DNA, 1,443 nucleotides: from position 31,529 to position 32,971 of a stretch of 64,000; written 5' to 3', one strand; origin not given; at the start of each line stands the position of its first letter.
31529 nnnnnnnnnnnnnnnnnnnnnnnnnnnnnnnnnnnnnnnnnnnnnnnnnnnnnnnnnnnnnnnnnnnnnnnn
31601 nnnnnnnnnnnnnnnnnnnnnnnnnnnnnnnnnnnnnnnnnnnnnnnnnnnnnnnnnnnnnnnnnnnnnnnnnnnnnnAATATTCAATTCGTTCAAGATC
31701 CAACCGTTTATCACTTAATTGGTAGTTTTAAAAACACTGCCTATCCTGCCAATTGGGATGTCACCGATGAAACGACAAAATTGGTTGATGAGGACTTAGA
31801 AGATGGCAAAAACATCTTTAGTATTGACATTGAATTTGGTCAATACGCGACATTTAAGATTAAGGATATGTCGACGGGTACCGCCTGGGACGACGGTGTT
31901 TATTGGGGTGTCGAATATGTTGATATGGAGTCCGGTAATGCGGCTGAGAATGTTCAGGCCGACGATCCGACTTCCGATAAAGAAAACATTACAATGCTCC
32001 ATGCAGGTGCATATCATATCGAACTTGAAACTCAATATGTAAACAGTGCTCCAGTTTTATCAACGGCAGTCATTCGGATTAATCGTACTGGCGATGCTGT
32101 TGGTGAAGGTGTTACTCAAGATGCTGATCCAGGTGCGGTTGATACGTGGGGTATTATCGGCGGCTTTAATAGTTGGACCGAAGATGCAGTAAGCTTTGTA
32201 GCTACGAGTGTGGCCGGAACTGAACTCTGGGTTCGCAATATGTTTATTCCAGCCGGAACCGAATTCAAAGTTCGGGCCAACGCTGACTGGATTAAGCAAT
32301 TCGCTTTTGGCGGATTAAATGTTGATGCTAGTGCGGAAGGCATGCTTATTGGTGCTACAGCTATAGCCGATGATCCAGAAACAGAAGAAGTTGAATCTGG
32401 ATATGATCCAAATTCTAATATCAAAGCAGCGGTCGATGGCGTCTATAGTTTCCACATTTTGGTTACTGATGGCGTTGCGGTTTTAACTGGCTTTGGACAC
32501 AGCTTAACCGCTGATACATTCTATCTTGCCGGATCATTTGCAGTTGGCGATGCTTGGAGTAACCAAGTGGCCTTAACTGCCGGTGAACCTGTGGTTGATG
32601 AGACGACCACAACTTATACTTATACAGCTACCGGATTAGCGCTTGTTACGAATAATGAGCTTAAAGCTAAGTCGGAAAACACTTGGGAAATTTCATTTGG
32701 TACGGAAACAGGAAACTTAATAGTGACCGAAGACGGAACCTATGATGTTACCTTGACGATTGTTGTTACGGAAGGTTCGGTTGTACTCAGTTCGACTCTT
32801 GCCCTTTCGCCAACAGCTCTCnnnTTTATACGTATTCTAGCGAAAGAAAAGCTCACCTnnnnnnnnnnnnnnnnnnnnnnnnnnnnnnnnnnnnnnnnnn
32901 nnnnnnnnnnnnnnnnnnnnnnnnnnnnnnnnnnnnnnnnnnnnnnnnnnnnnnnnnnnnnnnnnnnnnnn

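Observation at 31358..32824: Non-catalytic lipoprotein with one Flg_new repeat and three GSFNNW-type starch-binding-like modules inside the pullulan locus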

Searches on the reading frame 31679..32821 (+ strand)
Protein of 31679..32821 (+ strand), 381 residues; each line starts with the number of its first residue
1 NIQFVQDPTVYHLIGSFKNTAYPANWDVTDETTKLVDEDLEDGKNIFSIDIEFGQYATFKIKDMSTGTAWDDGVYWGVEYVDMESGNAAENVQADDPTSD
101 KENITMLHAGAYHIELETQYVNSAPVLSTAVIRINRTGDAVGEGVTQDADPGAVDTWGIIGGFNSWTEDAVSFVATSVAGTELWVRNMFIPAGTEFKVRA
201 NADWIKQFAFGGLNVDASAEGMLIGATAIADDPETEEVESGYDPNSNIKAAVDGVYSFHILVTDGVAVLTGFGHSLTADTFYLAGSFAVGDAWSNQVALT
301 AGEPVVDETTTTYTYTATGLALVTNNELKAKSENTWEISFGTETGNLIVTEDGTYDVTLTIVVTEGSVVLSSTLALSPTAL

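Call 11: find_homologous_proteins(query=window:31679-32821:+, max_evalue=0.01)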
Query seq(381 aa) (381 aa): 2 proteins with E <= 0.01 among 8000 candidates.
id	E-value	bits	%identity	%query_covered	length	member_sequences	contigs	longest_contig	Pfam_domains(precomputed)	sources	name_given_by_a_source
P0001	2.1e-245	832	99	100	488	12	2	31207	PF09479.17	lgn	-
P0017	2.1e-6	45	25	70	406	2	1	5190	PF22058.3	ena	-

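Call 13: search_protein_families(library=pfam, proteins=[P0017], max_evalue=1)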
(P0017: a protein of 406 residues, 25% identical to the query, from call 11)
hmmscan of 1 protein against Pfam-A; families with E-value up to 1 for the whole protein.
P0017 (406 aa): 10 families
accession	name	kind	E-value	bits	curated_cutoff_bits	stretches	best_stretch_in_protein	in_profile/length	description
PF16411.10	SusF_SusE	-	2.1e-15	57.9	27.5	2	229-400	1-166/167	Outer membrane protein SusF_SusE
PF22058.2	X25_BaPul_like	-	9.3e-10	38.9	27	2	131-198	17-82/87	Pullulanase X25 domain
PF17936.7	Big_6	-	0.00077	20.1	27.6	0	289-312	39-63/83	Bacterial Ig domain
PF09136.16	Glucodextran_B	-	0.0022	18.3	27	0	168-198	34-56/83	Glucodextranase, domain B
PF13944.12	Calycin_like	-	0.021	15.5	30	0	176-201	19-45/124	Calycin-like beta-barrel domain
PF24928.1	DUF7748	-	0.021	15.4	25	0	241-273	12-44/92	Domain of unknown function (DUF7748)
PF18656.6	DUF5633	-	0.041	14.2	23.6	0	174-194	20-40/41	Family of unknown function (DUF5633)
PF18938.6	aRib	-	0.05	13.9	27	0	178-194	38-54/71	Atypical Rib domain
PF16561.11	AMPK1_CBM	-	0.057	14.1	26.8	0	236-274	21-59/85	Glycogen recognition site of AMP-activated protein kinase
PF10634.15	Iron_transport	-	0.12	13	21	0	174-198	93-117/150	Fe2+ transport protein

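Call 22: search_protein_representatives(alignment_id=A2)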
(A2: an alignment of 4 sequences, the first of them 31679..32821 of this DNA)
Query: 4 sequences, 364 profile positions. Proteins with E-value up to 0.001 (for the whole library): 545; up to 1e-10: 162; up to 1e-30: 27. The best 150 are listed.
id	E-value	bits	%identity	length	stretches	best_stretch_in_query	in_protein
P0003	4.3e-172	588.7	-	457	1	2-362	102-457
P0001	3.0e-160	549.7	-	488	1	1-364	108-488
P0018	1.7e-119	415.7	-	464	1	2-363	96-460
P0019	1.6e-80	287.5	-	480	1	2-358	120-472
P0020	4.3e-72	259.7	-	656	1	2-354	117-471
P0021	5.8e-64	232.9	-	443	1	2-357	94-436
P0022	7.3e-60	219.5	-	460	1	2-350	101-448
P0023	2.7e-56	207.7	-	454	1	2-361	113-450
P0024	5.4e-53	196.9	-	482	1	3-349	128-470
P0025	2.5e-50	188.1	-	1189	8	90-197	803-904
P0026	9.2e-45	169.8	-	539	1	3-348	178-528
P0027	2.0e-44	168.7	-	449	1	4-352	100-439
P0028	8.8e-44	166.5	-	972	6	91-198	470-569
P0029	4.0e-43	164.4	-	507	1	4-357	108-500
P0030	4.1e-41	157.8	-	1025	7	83-193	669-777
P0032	1.6e-39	152.6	-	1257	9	93-199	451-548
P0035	1.4e-34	136.3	-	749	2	10-354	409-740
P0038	6.5e-32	127.5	-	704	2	9-359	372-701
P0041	7.8e-31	123.9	-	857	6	88-345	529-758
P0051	1.2e-23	100.3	-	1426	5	140-328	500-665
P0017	3.7e-18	82.2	-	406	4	94-191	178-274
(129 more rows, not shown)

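Call 23: search_protein_families(library=pfam, proteins=[P0018, P0019, P0020, P0021, P0022, P0023, P0024, P0026, P0027, P0029], max_evalue=0.01)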
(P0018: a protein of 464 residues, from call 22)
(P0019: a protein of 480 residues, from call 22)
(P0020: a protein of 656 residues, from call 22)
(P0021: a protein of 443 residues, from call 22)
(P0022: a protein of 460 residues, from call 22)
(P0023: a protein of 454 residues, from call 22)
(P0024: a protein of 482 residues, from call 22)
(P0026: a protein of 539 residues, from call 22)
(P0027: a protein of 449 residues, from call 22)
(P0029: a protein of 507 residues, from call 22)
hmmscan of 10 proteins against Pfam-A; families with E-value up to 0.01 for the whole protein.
P0018 (464 aa): 1 family
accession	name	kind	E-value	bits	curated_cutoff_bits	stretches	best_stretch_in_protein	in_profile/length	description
PF09479.16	Flg_new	-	1.5e-10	41.4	27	1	28-93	1-65/65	Listeria-Bacteroides repeat domain (List_Bact_rpt)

P0019 (480 aa): 2 families
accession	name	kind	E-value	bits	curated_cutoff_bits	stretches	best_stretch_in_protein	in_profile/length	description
PF16411.10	SusF_SusE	-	1.3e-14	55.3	27.5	2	261-389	2-122/167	Outer membrane protein SusF_SusE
PF09479.16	Flg_new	-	2.5e-08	34.4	27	1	54-111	3-59/65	Listeria-Bacteroides repeat domain (List_Bact_rpt)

P0020 (656 aa): 3 families
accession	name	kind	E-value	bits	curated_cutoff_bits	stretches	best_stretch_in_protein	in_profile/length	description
PF00932.25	LTD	-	2.7e-14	53.9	34.3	1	481-594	3-106/109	Lamin Tail Domain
PF09479.16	Flg_new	-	2e-12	47.5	27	1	56-113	6-64/65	Listeria-Bacteroides repeat domain (List_Bact_rpt)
PF16411.10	SusF_SusE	-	3.3e-12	47.4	27.5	2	381-483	3-108/167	Outer membrane protein SusF_SusE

P0021 (443 aa): 2 families
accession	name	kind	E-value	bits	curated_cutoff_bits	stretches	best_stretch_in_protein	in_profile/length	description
PF09479.16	Flg_new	-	2.7e-12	47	27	1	26-86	1-60/65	Listeria-Bacteroides repeat domain (List_Bact_rpt)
PF16411.10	SusF_SusE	-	3.5e-06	27.9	27.5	1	238-423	2-160/167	Outer membrane protein SusF_SusE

P0022 (460 aa): 2 families
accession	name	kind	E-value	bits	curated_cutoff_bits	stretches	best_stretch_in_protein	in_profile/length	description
PF16411.10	SusF_SusE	-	7.2e-13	49.6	27.5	2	369-444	8-88/167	Outer membrane protein SusF_SusE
PF09479.16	Flg_new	-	4.5e-12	46.3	27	1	34-98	2-65/65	Listeria-Bacteroides repeat domain (List_Bact_rpt)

P0023 (454 aa): 1 family
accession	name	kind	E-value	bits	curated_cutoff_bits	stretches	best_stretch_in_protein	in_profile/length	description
PF09479.16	Flg_new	-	1.2e-17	64.2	27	1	45-110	1-65/65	Listeria-Bacteroides repeat domain (List_Bact_rpt)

P0024 (482 aa): 2 families
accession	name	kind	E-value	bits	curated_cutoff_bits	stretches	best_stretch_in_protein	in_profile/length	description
PF09479.16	Flg_new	-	4.3e-08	33.6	27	1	77-122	15-63/65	Listeria-Bacteroides repeat domain (List_Bact_rpt)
PF16411.10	SusF_SusE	-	9e-08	33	27.5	1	273-464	3-161/167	Outer membrane protein SusF_SusE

P0026 (539 aa): 2 families
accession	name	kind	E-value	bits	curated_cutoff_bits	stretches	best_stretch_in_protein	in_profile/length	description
PF09479.16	Flg_new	-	1.1e-14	54.8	27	1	110-174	3-65/65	Listeria-Bacteroides repeat domain (List_Bact_rpt)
PF16411.10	SusF_SusE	-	5.6e-07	30.5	27.5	1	331-522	8-160/167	Outer membrane protein SusF_SusE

P0027 (449 aa): 1 family
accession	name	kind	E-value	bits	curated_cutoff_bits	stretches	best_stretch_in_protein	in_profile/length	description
PF09479.16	Flg_new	-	5.8e-11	42.8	27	1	42-95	13-65/65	Listeria-Bacteroides repeat domain (List_Bact_rpt)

P0029 (507 aa): 3 families
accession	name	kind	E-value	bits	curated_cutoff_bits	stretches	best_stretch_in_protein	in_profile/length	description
PF16411.10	SusF_SusE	-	2.5e-11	44.6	27.5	1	127-222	6-91/167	Outer membrane protein SusF_SusE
PF09479.16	Flg_new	-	1.3e-10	41.6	27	1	40-103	1-65/65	Listeria-Bacteroides repeat domain (List_Bact_rpt)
PF22058.2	X25_BaPul_like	-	0.0066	17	27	0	115-185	2-70/87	Pullulanase X25 domain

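Call 24: search_protein_families(library=pfam, proteins=[P0025, P0028, P0030, P0032, P0035, P0038, P0041, P0051], max_evalue=0.001)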
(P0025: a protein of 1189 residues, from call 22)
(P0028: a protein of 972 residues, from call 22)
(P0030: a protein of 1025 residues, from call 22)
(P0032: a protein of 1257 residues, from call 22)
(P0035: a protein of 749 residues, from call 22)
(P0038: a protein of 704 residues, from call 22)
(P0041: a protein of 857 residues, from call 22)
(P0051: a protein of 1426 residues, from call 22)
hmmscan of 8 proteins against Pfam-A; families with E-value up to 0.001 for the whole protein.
P0025 (1189 aa): 1 family
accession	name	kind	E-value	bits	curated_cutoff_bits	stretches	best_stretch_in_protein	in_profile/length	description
PF14292.12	SusE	-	5e-14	52.8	25.2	1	44-128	20-105/106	SusE outer membrane protein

P0028 (972 aa): 1 family
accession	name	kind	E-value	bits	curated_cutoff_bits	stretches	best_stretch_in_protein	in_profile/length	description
PF16411.10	SusF_SusE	-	1.3e-10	42.3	27.5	0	533-722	19-166/167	Outer membrane protein SusF_SusE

P0030 (1025 aa): 1 family
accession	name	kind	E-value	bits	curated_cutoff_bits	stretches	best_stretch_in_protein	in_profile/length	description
PF14292.12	SusE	-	3e-05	24.6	25.2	1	31-129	11-105/106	SusE outer membrane protein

P0032 (1257 aa): 2 families
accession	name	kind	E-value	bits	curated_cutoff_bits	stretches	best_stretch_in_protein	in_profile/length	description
PF14292.12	SusE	-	4.5e-12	46.5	25.2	1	37-125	15-105/106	SusE outer membrane protein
PF15533.11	Ntox33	-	0.00042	21.2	28.4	0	463-487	34-57/65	Bacterial toxin 33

P0035 (749 aa): 1 family
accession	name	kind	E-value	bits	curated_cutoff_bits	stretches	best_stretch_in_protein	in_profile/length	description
PF09479.16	Flg_new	-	4e-08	33.7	27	1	121-185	1-65/65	Listeria-Bacteroides repeat domain (List_Bact_rpt)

P0038 (704 aa): 2 families
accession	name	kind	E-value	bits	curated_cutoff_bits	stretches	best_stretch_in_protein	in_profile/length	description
PF09479.16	Flg_new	-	1.3e-19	70.5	27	2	83-146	1-65/65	Listeria-Bacteroides repeat domain (List_Bact_rpt)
PF16411.10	SusF_SusE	-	1.2e-06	29.4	27.5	0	509-600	4-90/167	Outer membrane protein SusF_SusE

P0041 (857 aa): 1 family
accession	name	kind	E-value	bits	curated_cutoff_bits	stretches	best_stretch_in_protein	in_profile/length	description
PF22058.2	X25_BaPul_like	-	2.6e-06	27.9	27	0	777-834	16-67/87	Pullulanase X25 domain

P0051 (1426 aa): 2 families
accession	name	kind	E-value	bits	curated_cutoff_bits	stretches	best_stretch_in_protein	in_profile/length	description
PF14292.12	SusE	-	1.5e-13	51.3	25.2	1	154-239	17-105/106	SusE outer membrane protein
PF22058.2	X25_BaPul_like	-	8.6e-05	23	27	0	610-670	12-70/87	Pullulanase X25 domain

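Call 28: find_related_loci(query=A2, collection=genome_contigs, flank=10000)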
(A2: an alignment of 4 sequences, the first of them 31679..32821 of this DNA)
Query A2 (381 aa) in genome_contigs; peptide patterns used: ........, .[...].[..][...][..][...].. (x = any residue, [..] = any of these).
154 stretches matched a pattern; 5 encode a relative of the query (tblastn E <= 1e-3); 4 distinct loci.
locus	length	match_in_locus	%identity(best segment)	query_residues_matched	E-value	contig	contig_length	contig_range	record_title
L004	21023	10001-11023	36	1-363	2e-53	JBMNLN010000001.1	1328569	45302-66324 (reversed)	MAG: Bacilli bacterium isolate SBF912LR0HQ0038 contig_47007, whole genome shotgun sequence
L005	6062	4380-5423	28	4-377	1e-31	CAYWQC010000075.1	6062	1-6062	MAG TPA_asm: uncultured Staphylococcaceae bacterium isolate binchicken_co157_111 genome assembly, contig: NODE_32131_len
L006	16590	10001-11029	31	3-361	4e-31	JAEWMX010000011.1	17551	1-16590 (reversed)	MAG: Bacillota bacterium isolate OH_PDB_148 k127_1446893, whole genome shotgun sequence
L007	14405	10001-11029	31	3-361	2e-30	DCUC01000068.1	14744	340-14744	MAG TPA_asm: Bacillales bacterium UBA1424 UBA1424_contig_31452, whole genome shotgun sequence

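Call 55: search_protein_families(library=pfam, proteins=[L006:542-1801:+, L006:1991-4258:+, L006:4258-5193:+, L006:5174-6763:+, L006:6781-9570:+, L006:9710-11098:+, L006:11233-14157:+, L006:14157-15176:+], max_evalue=0.001)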
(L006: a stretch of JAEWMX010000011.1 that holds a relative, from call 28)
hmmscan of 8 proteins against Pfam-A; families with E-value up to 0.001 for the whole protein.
L006:542-1801:+ (419 aa): 2 families
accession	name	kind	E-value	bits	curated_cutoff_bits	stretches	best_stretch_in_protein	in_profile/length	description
PF13416.11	SBP_bac_8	-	3.4e-22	80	27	1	50-358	4-278/279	Bacterial extracellular solute-binding protein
PF01547.30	SBP_bac_1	-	4.6e-12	47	26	1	44-330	9-307/307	Bacterial extracellular solute-binding protein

L006:1991-4258:+ (755 aa): 1 family
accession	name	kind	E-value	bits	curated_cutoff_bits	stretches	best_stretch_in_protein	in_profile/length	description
PF00528.27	BPD_transp_1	-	2.2e-18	67.1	26.4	1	533-740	3-173/184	Binding-protein-dependent transport system inner membrane component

L006:4258-5193:+ (311 aa): 1 family
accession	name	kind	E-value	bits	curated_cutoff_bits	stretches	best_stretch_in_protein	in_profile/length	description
PF00528.27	BPD_transp_1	-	2.6e-17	63.6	26.4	1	119-303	11-181/184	Binding-protein-dependent transport system inner membrane component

L006:5174-6763:+ (529 aa): 3 families
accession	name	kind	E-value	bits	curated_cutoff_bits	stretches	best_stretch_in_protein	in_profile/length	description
PF00128.31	Alpha-amylase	-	5.1e-71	240.7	22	1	54-446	2-445/446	Alpha amylase, catalytic domain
PF23915.1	SusG_C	-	8.4e-09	36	27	1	470-525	10-62/62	Alpha-amylase SusG C-terminal domain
PF16657.11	Malt_amylase_C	-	0.00042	20.8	27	0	468-525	20-75/75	Maltogenic Amylase, C-terminal domain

L006:6781-9570:+ (929 aa): 3 families
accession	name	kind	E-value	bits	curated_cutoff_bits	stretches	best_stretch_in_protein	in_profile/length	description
PF03714.20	PUD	-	1.3e-12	48.9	25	1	47-123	1-81/97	Bacterial pullanase-associated domain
PF00128.31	Alpha-amylase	-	5.3e-09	36.3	22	1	423-513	20-94/446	Alpha amylase, catalytic domain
PF02922.24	CBM_48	-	3.3e-07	31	22.4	1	260-347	2-83/83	Carbohydrate-binding module 48 (Isoamylase N-terminal domain)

L006:9710-11098:+ (462 aa): 2 families
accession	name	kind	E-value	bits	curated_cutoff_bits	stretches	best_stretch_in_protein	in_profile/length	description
PF09479.16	Flg_new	-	4.2e-10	40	27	1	29-94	1-65/65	Listeria-Bacteroides repeat domain (List_Bact_rpt)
PF16411.10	SusF_SusE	-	1.9e-06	28.7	27.5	1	243-438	3-160/167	Outer membrane protein SusF_SusE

L006:11233-14157:+ (974 aa): 2 families
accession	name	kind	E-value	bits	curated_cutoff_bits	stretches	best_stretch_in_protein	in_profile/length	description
PF02922.24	CBM_48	-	9.5e-12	45.5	22.4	1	270-358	2-83/83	Carbohydrate-binding module 48 (Isoamylase N-terminal domain)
PF00128.31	Alpha-amylase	-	7.6e-11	42.3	22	1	444-623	25-195/446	Alpha amylase, catalytic domain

L006:14157-15176:+ (339 aa): 1 family
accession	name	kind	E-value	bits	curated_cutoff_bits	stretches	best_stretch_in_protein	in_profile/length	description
PF06271.18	RDD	-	6.6e-13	49.6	24.1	1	204-291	52-136/137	RDD family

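Call 57: find_encoding_contigs(protein=P0023, flank=8000, max_places=2)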
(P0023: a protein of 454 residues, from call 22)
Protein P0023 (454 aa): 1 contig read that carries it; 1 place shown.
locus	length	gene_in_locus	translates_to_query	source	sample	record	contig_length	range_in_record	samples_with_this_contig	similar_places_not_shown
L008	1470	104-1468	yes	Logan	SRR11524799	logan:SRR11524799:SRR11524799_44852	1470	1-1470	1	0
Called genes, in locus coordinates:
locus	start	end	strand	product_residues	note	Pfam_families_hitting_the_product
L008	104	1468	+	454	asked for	PF09479:Flg_new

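Call 58: find_encoding_contigs(protein=P0029, flank=8000, max_places=2)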
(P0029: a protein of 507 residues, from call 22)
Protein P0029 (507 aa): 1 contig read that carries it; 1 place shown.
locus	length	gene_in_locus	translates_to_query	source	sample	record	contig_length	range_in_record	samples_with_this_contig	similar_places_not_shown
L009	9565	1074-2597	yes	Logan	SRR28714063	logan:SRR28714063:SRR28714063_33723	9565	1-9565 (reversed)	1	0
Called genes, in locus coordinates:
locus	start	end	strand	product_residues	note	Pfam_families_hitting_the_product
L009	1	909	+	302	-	?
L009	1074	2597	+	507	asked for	PF09479:Flg_new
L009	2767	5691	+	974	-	PF03714:PUD (weak), PF02922:CBM_48 (weak), PF00128:Alpha-amylase (weak)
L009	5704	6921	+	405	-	PF06271:RDD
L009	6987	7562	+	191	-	-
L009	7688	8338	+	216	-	PF08378:NERD (weak)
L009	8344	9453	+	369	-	-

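Call 80: find_homologous_proteins(query=A7, max_evalue=0.00001)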
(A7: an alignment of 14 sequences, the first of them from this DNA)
Query A7 (14 sequences) (381 aa, profile of the alignment): 16 proteins with E <= 0.00001 among 8000 candidates.
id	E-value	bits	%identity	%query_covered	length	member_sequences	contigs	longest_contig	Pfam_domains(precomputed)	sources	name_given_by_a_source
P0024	6.7e-116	406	25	99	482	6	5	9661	PF09479.17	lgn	-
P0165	3.9e-113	396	31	99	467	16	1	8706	PF09479.17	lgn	-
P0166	5.5e-111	389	28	99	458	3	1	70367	PF09479.17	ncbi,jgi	jgi:uncharacterized repeat protein (TIGR02543 family)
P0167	2.1e-107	378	29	99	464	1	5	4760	PF09479.17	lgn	-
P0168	1.9e-106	374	30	99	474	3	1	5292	PF09479.17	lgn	-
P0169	6.2e-103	363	29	99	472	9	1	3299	PF09479.17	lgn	-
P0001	1.2e-102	362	99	100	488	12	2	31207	PF09479.17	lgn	-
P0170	2.0e-102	361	26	96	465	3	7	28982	PF09479.17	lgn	-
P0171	1.8e-101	358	28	95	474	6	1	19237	PF09479.17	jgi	-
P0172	5.0e-96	340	26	99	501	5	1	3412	PF09479.17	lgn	-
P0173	2.0e-93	332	26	96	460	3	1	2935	PF09479.17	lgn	-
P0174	2.3e-40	157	28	38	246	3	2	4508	PF09479.17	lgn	-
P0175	2.1e-11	62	27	17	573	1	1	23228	PF18962.8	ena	-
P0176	7.3e-9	53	28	27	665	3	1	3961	PF19190.7,PF13004.14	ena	-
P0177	1.9e-8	52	29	41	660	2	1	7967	-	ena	-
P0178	3.3e-6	45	34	13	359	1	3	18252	PF14292.13,PF16411.11,PF26120.1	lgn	-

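Call 81: find_encoding_contigs(protein=P0166, flank=10000, max_places=1)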
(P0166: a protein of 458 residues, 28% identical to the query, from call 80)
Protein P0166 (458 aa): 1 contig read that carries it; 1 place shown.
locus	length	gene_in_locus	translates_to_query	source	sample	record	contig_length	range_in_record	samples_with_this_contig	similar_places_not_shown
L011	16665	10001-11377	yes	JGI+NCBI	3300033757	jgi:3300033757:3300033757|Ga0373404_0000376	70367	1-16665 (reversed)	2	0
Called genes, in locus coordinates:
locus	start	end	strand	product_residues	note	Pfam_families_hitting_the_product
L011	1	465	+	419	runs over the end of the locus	PF01547:SBP_bac_1, PF13416:SBP_bac_8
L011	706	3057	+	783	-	PF00528:BPD_transp_1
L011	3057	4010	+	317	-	PF00528:BPD_transp_1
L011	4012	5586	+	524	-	PF00128:Alpha-amylase, PF23915:SusG_C (weak)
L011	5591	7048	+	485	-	PF02446:Glyco_hydro_77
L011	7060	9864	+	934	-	PF02922:CBM_48 (faint), PF03714:PUD, PF00128:Alpha-amylase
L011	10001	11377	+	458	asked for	PF09479:Flg_new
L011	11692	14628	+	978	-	PF02922:CBM_48, PF00128:Alpha-amylase (weak)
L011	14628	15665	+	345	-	PF06271:RDD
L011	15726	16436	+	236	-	PF01048:PNP_UDP_1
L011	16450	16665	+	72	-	?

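Call 82: find_encoding_contigs(protein=P0170, flank=10000, max_places=1)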
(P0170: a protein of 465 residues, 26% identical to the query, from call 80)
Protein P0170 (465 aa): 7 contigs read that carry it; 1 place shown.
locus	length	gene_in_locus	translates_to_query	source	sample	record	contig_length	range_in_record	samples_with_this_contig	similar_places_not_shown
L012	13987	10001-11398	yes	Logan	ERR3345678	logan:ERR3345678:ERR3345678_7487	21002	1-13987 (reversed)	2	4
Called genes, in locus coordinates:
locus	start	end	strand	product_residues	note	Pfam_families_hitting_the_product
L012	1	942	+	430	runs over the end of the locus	PF13416:SBP_bac_8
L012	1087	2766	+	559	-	PF00528:BPD_transp_1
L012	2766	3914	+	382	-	PF00528:BPD_transp_1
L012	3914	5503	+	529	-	PF00128:Alpha-amylase, PF23915:SusG_C (faint)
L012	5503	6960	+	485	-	PF02446:Glyco_hydro_77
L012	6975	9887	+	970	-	PF02922:CBM_48, PF00128:Alpha-amylase (weak)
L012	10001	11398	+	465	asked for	PF09479:Flg_new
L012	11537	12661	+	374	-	PF09479:Flg_new (faint)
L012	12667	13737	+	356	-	PF06271:RDD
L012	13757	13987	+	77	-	?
